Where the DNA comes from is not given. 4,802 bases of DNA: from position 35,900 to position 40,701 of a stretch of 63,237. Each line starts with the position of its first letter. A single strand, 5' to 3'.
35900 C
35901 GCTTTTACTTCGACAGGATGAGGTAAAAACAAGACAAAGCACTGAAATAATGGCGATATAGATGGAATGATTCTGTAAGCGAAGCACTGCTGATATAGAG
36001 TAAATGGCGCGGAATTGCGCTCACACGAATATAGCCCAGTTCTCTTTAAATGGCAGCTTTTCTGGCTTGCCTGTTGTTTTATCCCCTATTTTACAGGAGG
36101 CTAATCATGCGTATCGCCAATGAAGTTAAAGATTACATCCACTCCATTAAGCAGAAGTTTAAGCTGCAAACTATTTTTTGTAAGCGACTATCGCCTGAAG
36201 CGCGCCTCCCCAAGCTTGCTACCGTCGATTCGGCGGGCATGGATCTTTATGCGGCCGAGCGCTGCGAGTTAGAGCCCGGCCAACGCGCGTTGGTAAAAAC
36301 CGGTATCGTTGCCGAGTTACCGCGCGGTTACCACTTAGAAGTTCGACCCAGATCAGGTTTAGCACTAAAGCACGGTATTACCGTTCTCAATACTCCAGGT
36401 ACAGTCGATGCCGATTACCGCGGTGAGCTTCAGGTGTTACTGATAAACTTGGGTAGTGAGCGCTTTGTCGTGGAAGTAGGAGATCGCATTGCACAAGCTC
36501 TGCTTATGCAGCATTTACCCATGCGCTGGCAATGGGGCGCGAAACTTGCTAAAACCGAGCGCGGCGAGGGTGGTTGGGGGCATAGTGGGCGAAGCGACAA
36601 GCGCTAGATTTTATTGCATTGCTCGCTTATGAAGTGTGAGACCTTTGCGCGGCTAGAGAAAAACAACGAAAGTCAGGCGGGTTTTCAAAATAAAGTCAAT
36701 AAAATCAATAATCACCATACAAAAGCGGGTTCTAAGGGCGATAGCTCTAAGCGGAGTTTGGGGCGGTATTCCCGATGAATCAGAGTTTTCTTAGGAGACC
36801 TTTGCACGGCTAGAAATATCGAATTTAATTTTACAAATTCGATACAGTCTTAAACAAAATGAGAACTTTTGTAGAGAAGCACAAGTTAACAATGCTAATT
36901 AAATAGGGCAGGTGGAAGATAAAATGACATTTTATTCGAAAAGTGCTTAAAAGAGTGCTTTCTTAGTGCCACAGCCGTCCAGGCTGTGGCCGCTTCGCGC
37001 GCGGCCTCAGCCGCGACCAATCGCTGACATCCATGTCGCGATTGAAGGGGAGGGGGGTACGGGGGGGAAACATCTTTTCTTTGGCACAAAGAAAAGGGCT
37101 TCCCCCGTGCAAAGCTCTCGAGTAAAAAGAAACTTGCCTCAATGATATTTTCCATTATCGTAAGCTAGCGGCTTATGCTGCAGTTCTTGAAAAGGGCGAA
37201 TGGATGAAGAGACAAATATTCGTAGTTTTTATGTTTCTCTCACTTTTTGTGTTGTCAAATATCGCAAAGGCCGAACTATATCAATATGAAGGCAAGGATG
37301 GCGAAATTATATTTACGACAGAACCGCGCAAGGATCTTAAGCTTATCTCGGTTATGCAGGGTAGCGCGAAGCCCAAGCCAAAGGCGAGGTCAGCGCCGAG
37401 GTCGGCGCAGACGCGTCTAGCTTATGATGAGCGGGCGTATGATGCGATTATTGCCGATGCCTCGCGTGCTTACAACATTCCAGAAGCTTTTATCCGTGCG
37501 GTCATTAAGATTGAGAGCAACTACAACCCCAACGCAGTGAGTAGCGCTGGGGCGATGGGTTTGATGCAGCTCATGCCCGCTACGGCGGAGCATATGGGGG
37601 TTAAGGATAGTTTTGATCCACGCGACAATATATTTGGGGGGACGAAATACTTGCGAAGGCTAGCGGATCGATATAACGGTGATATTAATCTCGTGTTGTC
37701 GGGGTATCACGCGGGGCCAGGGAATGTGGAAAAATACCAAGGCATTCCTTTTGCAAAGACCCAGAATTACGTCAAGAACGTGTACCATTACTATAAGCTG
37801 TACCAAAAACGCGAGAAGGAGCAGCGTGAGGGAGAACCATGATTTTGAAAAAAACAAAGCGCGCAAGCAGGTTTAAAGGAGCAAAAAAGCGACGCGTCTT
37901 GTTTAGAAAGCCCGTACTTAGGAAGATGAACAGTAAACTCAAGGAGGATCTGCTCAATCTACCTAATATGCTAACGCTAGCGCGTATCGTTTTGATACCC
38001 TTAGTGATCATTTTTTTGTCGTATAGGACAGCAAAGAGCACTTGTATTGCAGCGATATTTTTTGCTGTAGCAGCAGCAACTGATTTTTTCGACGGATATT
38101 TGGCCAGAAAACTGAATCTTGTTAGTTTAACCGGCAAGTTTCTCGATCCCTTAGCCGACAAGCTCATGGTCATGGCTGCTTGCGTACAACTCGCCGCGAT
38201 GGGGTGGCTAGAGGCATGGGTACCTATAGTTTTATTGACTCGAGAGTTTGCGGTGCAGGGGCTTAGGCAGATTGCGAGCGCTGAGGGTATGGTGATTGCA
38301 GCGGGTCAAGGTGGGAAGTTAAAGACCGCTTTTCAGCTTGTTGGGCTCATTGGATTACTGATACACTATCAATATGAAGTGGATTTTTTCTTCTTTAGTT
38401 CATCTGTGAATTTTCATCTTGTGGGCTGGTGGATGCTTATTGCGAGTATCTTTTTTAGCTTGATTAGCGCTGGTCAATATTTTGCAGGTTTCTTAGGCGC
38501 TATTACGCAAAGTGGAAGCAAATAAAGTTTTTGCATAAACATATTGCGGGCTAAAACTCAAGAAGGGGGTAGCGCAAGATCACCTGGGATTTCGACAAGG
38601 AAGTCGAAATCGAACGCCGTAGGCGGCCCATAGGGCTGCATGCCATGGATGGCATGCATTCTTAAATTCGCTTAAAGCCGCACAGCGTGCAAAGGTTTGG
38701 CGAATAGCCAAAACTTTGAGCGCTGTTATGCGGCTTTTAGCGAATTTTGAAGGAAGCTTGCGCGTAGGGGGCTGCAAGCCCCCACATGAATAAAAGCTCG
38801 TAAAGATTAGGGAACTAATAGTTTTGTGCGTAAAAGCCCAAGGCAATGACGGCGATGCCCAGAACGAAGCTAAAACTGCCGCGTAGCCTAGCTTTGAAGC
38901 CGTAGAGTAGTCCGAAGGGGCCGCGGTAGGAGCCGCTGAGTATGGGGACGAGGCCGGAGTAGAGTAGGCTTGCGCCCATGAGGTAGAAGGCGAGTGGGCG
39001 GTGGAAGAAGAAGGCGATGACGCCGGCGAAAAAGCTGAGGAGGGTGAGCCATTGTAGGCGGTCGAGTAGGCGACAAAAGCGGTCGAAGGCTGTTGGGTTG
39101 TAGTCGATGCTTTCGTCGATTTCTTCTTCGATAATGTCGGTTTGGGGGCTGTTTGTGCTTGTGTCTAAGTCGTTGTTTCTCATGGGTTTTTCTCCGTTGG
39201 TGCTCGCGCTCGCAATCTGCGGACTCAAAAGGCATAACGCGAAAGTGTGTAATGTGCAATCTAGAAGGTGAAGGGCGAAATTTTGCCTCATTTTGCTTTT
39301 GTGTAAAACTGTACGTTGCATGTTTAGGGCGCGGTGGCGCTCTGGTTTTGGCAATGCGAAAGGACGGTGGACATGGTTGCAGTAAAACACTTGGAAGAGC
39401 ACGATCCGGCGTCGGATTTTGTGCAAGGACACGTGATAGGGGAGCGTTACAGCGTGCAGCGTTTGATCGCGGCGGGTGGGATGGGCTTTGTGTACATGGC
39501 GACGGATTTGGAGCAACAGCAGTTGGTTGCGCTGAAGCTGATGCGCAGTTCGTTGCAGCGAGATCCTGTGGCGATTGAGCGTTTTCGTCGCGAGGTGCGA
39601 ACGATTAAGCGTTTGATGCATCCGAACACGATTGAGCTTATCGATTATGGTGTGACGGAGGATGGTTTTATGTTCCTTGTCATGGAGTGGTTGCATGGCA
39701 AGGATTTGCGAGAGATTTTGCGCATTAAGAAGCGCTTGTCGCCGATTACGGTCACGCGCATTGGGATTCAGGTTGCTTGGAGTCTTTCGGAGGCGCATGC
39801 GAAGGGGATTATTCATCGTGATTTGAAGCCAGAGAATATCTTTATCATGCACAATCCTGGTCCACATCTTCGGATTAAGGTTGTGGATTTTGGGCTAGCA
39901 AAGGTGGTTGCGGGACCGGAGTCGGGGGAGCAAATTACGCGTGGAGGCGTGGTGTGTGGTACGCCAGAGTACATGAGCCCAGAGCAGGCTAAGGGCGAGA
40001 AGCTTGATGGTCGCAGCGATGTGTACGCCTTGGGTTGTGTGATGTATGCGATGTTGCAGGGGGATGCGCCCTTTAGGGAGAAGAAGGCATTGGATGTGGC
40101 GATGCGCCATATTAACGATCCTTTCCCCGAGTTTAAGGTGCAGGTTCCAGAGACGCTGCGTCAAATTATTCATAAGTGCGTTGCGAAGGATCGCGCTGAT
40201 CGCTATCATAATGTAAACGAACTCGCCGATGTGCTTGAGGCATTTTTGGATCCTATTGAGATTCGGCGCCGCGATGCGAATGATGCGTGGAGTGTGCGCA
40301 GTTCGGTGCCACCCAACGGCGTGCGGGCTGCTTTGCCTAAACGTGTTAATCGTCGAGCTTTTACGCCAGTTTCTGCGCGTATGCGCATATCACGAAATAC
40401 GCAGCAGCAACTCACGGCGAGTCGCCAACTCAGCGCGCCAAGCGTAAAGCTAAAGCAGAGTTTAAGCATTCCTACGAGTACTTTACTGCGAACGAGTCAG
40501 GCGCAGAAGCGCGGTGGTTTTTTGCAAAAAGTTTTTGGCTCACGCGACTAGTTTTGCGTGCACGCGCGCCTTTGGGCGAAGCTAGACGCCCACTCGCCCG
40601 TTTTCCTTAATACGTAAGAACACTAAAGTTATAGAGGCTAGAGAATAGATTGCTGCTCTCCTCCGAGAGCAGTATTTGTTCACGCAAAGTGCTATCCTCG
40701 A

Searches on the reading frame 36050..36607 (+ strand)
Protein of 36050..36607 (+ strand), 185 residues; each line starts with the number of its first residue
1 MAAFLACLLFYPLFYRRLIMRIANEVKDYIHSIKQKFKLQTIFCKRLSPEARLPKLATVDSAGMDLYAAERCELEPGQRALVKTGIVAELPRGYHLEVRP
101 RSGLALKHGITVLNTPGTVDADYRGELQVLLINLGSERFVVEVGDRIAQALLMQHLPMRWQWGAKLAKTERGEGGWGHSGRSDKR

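Call 9: search_protein_families(library=pfam, proteins=[window:36050-36607:+], max_evalue=0.01)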
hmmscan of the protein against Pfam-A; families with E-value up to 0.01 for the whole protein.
window:36050-36607:+ (185 aa): 2 families
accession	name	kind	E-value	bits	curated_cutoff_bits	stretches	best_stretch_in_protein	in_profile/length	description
PF00692.24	dUTPase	-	9.5e-29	100.2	22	1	51-180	3-129/129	dUTPase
PF22769.1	DCD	-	1.8e-09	38.3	27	1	69-154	68-152/153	dCTP deaminase-like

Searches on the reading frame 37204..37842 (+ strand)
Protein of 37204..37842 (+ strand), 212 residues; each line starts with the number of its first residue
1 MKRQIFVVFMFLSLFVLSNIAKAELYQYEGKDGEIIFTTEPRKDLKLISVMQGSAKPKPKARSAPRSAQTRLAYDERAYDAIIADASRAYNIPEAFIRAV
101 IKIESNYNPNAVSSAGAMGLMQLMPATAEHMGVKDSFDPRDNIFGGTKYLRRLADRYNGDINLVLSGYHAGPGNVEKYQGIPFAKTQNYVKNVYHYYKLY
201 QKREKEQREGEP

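Call 9: search_protein_families(library=pfam, proteins=[window:37204-37842:+], max_evalue=0.01)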
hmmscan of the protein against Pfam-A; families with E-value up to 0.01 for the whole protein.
window:37204-37842:+ (212 aa): 3 families
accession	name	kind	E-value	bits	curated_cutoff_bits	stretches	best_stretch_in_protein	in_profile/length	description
PF01464.25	SLT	-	2.7e-30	104.8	21.3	1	83-186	3-112/117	Transglycosylase SLT domain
PF13406.11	SLT_2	-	1.5e-07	31.4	24.3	1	113-144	151-182/292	Transglycosylase SLT domain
PF13511.11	DUF4124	-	0.0035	18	22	1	13-63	2-55/56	Domain of unknown function (DUF4124)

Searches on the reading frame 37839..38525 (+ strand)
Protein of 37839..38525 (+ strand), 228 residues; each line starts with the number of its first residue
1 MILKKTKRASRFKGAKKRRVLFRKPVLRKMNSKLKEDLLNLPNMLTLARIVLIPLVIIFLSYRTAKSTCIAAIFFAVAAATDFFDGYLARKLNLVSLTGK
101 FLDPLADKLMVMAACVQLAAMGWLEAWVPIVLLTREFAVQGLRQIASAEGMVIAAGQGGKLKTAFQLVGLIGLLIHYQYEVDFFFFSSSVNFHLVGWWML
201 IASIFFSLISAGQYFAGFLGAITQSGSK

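Call 9: search_protein_families(library=pfam, proteins=[window:37839-38525:+], max_evalue=0.01)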
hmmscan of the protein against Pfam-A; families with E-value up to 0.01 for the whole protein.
window:37839-38525:+ (228 aa): 1 family
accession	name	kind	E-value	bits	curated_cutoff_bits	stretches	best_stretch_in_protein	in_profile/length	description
PF01066.26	CDP-OH_P_transf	-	6.5e-41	140.7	22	1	39-207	1-150/152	CDP-alcohol phosphatidyltransferase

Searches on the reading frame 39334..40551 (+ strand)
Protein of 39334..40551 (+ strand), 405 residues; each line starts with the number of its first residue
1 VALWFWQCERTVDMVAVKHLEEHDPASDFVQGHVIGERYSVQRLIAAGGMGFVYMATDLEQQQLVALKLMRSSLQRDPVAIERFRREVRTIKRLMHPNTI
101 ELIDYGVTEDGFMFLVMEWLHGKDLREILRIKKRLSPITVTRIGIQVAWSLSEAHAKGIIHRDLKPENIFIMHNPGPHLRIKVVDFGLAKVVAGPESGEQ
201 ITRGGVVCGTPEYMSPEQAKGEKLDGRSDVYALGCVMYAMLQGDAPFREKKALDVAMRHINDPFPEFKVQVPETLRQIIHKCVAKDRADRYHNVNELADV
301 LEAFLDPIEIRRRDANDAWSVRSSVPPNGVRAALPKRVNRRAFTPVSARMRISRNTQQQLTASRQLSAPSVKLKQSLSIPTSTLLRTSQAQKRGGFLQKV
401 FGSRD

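Call 9: search_protein_families(library=pfam, proteins=[window:39334-40551:+], max_evalue=0.01)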
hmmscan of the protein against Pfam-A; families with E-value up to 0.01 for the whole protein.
window:39334-40551:+ (405 aa): 7 families
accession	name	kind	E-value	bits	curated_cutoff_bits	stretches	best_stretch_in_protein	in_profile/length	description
PF00069.31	Pkinase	-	6.1e-50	170.5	31.7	1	39-292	1-253/263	Protein kinase domain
PF07714.23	PK_Tyr_Ser-Thr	-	1.6e-33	116.5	23.1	1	42-291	4-249/258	Protein tyrosine and serine/threonine kinase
PF03109.22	ABC1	-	3.6e-09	36.5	22.9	1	81-190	117-215/244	ABC1 atypical kinase-like domain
PF06293.20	Kdo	-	3.7e-05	23.7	21.3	1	68-186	43-166/207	Lipopolysaccharide kinase (Kdo/WaaP) family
PF01636.29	APH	-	8.5e-05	22.9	23.2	0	49-133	8-86/239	Phosphotransferase enzyme family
PF12330.14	Haspin_kinase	-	0.0025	17.4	25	1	98-192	174-256/364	Haspin like kinase domain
PF17667.7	Pkinase_fungal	-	0.0034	16.6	24.1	0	156-223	305-369/387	Fungal protein kinase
